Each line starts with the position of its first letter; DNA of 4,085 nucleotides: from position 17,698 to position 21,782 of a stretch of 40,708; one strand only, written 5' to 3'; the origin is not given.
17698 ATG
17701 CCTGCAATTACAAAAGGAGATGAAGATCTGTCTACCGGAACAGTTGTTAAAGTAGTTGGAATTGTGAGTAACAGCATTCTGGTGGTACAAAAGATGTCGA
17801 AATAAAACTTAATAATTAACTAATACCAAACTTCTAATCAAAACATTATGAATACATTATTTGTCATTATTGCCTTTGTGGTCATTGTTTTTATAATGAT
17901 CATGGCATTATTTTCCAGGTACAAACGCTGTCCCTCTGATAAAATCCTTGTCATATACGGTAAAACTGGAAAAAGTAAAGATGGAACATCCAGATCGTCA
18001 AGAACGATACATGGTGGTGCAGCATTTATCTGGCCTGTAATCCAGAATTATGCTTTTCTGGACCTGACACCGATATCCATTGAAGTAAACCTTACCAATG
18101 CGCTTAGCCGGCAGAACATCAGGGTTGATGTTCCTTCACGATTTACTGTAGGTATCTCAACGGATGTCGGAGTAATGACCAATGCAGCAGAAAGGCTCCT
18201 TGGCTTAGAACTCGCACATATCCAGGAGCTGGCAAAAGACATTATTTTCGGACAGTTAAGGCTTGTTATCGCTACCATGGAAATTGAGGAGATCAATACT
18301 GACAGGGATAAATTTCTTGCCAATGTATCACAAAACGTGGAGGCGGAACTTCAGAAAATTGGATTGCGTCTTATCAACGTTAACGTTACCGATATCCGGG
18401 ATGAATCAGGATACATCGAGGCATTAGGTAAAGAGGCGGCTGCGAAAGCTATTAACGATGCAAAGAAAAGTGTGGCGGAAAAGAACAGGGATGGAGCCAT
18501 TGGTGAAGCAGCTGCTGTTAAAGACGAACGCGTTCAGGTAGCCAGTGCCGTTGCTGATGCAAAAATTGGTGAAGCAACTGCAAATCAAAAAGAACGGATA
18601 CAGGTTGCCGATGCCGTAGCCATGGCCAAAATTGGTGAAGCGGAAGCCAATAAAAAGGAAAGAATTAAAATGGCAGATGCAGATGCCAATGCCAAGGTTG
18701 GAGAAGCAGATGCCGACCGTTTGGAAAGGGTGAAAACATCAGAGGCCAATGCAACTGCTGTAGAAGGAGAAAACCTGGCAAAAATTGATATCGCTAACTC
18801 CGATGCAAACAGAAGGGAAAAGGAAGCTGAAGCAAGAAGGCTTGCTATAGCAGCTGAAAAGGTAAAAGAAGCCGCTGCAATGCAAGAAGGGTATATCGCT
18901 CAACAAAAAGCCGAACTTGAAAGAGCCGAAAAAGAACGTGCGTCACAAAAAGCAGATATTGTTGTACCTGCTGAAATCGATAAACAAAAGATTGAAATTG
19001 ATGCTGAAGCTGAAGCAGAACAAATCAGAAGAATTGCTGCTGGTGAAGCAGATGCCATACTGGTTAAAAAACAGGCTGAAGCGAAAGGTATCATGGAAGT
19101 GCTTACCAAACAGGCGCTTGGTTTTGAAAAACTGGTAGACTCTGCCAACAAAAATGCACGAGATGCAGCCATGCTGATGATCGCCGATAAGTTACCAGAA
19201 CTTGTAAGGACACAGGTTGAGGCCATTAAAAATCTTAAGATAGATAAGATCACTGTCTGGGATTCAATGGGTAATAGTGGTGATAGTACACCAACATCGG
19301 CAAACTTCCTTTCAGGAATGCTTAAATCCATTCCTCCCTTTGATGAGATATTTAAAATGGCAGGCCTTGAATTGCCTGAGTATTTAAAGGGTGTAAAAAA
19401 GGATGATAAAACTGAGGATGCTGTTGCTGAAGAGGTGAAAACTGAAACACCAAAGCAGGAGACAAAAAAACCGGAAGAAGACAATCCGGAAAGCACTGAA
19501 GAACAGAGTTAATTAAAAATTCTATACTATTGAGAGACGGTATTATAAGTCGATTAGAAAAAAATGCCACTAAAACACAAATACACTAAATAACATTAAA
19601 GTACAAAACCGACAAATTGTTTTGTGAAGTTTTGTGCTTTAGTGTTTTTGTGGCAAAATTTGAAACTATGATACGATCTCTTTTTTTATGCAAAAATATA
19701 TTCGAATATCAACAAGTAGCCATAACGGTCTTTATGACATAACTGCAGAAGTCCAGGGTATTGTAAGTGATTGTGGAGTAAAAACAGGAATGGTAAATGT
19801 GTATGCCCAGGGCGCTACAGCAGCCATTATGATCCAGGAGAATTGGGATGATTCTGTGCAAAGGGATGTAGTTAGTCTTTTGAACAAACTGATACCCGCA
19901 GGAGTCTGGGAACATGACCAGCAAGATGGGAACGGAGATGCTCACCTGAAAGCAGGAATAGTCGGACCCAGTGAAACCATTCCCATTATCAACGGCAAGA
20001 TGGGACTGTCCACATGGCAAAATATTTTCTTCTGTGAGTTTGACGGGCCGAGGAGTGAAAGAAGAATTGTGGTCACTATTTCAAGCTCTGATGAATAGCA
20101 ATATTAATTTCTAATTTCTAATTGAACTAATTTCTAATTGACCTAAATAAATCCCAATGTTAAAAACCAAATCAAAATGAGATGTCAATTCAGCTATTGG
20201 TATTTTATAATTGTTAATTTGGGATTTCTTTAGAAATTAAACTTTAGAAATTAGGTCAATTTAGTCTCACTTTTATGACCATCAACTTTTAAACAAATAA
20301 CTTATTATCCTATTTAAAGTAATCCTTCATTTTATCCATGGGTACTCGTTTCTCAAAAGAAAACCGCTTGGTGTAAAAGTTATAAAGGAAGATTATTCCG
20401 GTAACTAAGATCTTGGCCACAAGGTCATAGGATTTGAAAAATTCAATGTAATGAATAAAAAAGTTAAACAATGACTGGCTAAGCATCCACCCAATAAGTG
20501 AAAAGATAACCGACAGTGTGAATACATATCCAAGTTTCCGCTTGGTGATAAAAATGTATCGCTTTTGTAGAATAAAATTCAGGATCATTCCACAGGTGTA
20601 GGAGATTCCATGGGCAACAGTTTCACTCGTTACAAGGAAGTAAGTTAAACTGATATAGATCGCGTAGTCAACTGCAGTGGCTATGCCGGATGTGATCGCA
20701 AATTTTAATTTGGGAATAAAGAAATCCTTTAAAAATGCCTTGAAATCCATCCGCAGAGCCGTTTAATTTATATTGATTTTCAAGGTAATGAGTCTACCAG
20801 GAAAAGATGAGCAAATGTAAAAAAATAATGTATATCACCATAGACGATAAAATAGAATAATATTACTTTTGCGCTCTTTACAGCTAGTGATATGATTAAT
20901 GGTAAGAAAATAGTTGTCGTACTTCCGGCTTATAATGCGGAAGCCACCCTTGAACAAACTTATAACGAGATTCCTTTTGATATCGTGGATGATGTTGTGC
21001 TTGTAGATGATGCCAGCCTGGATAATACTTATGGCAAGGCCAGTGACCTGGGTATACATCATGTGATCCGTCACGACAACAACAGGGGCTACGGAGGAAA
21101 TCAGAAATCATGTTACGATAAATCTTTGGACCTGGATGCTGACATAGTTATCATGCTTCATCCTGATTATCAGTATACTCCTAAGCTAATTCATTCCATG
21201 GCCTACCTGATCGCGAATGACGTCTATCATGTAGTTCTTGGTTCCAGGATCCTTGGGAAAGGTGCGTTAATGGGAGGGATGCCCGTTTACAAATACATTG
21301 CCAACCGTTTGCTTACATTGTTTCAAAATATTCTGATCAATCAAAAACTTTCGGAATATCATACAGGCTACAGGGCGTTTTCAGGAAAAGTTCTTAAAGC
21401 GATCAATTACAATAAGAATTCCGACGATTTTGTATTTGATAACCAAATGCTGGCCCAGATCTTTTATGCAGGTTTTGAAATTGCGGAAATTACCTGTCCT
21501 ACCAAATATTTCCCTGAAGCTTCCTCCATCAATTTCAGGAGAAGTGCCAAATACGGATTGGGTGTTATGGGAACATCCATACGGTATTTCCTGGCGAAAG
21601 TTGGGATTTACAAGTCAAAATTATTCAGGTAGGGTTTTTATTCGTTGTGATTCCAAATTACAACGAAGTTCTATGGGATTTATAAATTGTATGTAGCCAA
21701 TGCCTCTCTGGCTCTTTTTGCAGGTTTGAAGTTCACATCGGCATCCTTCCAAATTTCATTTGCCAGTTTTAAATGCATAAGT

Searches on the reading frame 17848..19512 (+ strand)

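Call 9: search_protein_families(library=pfam, proteins=[window:17848-19512:+], max_evalue=0.001)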
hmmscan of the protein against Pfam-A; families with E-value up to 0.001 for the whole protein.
window:17848-19512:+ (554 aa): 1 family
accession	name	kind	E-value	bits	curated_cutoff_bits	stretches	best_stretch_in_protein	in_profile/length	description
PF01145.31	Band_7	-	7e-29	101.5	23.6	1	30-213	5-175/176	SPFH domain / Band 7 family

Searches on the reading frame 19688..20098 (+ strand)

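Call 9: search_protein_families(library=pfam, proteins=[window:19688-20098:+], max_evalue=0.001)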
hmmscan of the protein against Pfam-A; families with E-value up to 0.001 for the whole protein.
window:19688-20098:+ (136 aa): 1 family
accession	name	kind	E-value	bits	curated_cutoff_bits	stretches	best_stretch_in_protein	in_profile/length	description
PF01894.22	UPF0047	-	1e-39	135.8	27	1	17-131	1-117/117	Uncharacterised protein family UPF0047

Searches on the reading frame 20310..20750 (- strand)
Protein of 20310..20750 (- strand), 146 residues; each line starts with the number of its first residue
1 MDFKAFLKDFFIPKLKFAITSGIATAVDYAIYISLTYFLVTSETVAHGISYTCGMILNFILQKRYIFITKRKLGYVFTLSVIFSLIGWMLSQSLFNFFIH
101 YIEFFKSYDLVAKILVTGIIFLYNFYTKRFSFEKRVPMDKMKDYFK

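Call 9: search_protein_families(library=pfam, proteins=[window:20310-20750:-], max_evalue=0.001)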
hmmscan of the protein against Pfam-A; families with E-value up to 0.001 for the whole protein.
window:20310-20750:- (146 aa): 1 family
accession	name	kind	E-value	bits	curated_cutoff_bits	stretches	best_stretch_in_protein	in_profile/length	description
PF04138.20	GtrA_DPMS_TM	-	5.2e-14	52.9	26.1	1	16-130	1-114/117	GtrA/DPMS, transmembrane domain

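Call 24: search_protein_families(library=padloc, proteins=[window:20310-20750:-], max_evalue=0.01)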
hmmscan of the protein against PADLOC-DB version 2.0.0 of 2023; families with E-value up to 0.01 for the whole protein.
window:20310-20750:- (146 aa): 0 families

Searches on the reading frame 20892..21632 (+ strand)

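Call 9: search_protein_families(library=pfam, proteins=[window:20892-21632:+], max_evalue=0.001)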
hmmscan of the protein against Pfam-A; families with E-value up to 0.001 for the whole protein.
window:20892-21632:+ (246 aa): 1 family
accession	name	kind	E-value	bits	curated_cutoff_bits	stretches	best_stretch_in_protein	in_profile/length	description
PF00535.33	Glycos_transf_2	-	1.3e-15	58.2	23.3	1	9-169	2-165/168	Glycosyl transferase family 2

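Call 24: search_protein_families(library=padloc, proteins=[window:20892-21632:+], max_evalue=0.01)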
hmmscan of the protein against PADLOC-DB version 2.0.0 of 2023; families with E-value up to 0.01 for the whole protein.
window:20892-21632:+ (246 aa): 0 families
